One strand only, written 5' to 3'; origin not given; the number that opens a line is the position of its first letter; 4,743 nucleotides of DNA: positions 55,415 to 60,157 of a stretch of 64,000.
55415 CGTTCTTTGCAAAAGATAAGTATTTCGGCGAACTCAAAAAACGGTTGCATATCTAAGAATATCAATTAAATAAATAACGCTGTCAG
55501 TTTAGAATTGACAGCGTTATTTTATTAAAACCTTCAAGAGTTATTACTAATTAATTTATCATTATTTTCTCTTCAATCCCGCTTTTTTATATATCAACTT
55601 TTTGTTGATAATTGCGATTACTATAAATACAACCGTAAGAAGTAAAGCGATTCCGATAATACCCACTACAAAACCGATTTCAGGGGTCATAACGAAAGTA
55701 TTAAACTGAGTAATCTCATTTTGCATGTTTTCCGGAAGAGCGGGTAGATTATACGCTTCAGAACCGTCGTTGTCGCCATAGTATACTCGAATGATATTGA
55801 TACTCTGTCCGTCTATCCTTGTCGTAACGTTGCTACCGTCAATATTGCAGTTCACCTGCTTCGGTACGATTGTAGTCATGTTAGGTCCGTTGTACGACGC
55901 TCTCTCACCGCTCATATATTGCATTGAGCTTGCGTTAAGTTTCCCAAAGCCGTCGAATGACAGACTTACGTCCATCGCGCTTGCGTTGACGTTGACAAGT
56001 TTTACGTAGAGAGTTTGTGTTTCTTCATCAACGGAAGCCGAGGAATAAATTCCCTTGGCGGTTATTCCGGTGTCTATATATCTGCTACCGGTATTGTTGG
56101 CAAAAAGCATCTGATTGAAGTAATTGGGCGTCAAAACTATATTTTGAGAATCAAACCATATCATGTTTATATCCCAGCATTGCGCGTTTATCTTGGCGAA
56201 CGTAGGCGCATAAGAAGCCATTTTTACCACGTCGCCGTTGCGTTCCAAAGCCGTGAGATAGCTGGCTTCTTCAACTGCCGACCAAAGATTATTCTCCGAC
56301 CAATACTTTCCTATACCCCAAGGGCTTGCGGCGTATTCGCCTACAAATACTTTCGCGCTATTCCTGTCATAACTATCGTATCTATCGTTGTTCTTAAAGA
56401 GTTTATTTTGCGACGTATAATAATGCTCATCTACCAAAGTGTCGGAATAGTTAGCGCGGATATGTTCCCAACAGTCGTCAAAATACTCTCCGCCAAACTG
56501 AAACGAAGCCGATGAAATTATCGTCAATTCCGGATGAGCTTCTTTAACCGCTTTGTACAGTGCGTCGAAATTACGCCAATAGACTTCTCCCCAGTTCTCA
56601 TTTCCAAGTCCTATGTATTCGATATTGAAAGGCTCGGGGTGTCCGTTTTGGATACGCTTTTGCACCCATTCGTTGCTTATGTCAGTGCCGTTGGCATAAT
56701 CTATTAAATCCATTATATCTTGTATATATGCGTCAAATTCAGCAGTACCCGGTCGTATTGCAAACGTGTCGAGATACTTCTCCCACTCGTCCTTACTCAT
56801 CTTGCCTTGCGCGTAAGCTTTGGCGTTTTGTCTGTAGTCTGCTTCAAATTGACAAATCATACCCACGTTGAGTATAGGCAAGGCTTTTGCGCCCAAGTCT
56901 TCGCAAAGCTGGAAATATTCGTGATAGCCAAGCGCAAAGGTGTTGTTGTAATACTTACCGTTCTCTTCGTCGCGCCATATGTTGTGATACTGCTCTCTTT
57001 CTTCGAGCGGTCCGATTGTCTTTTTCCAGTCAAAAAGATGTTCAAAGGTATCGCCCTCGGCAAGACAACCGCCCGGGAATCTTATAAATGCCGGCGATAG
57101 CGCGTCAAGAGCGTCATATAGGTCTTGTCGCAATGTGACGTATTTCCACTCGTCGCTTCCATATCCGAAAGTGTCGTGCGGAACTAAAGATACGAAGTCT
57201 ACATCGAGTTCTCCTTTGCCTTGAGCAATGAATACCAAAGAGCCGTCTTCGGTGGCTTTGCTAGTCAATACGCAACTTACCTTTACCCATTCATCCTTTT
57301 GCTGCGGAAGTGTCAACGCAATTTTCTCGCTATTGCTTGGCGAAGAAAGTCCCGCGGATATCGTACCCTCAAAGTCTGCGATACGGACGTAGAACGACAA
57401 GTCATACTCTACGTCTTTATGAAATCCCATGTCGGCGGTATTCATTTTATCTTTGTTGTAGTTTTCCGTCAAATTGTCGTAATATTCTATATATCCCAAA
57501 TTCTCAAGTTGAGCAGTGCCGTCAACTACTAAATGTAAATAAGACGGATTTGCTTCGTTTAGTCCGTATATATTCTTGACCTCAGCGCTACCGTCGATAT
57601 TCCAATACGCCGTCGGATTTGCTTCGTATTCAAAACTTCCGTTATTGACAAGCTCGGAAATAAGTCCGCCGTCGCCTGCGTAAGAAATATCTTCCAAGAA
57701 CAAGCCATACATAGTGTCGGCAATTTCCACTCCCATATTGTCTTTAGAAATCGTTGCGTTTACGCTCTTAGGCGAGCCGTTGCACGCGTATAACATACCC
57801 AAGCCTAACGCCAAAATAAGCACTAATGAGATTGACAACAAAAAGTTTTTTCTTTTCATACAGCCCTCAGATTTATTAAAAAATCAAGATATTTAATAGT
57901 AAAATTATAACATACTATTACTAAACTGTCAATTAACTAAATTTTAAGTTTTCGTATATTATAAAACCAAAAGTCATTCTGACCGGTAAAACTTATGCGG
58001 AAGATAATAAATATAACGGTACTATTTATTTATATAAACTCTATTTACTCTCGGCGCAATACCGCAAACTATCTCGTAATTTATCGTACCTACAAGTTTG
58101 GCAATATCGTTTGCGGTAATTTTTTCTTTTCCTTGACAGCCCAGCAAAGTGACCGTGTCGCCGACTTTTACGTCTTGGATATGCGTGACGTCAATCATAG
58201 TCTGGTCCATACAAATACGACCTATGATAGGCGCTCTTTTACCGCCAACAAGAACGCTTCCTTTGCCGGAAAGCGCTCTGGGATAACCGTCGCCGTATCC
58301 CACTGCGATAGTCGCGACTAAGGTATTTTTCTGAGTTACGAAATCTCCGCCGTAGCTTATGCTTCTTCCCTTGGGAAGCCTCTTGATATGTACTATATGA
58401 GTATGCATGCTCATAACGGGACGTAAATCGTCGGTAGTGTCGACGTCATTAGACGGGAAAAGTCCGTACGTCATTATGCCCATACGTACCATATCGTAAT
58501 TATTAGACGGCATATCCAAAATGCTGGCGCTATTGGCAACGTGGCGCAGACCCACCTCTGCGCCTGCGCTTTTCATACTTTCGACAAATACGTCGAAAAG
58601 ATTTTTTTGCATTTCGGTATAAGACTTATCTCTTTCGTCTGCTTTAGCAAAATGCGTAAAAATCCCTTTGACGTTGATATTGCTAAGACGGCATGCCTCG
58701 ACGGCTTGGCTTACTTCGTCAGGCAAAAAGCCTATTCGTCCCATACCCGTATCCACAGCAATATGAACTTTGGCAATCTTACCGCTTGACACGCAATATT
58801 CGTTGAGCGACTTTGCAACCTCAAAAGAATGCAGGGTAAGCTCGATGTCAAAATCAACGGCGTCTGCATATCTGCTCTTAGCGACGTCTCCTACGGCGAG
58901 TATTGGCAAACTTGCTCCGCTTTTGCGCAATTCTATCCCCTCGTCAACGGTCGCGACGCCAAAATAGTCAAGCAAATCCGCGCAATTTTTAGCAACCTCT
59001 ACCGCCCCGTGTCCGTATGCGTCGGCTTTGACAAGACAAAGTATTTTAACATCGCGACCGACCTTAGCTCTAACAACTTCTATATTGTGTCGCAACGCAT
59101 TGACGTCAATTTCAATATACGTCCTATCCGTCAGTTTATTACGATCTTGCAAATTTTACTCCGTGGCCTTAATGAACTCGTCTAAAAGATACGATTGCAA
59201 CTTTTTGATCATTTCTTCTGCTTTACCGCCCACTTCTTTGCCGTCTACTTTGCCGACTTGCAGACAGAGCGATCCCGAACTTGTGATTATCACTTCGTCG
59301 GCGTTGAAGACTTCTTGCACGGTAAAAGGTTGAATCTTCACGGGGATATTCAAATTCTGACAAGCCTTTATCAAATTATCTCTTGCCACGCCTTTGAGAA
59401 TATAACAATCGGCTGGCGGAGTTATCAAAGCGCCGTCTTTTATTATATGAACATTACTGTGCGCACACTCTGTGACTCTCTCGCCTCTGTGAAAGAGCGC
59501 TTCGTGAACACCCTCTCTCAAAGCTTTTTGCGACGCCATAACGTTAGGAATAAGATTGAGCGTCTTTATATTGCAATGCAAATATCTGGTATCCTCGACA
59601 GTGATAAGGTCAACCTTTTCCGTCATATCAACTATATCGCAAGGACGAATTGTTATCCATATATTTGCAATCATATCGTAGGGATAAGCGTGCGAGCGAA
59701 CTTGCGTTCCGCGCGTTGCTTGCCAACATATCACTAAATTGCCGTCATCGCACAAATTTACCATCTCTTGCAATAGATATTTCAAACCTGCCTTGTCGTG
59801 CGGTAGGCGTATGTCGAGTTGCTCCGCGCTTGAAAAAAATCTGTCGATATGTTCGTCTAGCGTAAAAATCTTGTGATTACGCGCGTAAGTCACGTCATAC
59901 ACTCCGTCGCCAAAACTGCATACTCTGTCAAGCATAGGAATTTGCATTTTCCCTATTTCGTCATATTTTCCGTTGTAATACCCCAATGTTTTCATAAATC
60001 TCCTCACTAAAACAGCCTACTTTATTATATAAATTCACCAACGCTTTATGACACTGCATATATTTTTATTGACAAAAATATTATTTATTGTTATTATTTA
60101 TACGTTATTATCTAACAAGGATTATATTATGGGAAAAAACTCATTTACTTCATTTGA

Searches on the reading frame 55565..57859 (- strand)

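Call 69: search_protein_families(library=pfam, proteins=[window:55565-57859:-])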
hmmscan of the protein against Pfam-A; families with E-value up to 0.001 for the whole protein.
window:55565-57859:- (765 aa): 2 families
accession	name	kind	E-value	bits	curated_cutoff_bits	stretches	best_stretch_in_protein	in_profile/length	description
PF22848.2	ASD1_dom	-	9.2e-55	186.2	22.2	1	251-510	3-239/239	Alpha-L-arabinofuranosidase 1 domain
PF06964.18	Alpha-L-AF_C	-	3.9e-26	92.7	27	1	507-683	1-162/165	Alpha-L-arabinofuranosidase C-terminal domain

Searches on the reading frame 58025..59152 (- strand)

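Call 69: search_protein_families(library=pfam, proteins=[window:58025-59152:-])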
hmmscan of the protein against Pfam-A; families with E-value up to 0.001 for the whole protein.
window:58025-59152:- (376 aa): 2 families
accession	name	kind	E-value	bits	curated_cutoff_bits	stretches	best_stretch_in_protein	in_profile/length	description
PF01168.26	Ala_racemase_N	-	7.6e-68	228.9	24.1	1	15-232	1-219/220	Alanine racemase, N-terminal domain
PF00842.27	Ala_racemase_C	-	1.4e-52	177.1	25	1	246-373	1-127/127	Alanine racemase, C-terminal domain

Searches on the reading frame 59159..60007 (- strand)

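Call 69: search_protein_families(library=pfam, proteins=[window:59159-60007:-])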
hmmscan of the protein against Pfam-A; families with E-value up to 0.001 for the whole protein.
window:59159-60007:- (283 aa): 1 family
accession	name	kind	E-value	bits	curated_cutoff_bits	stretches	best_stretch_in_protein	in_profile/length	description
PF01063.24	Aminotran_4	-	5.5e-44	151.1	28.5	1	35-253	1-222/223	Amino-transferase class IV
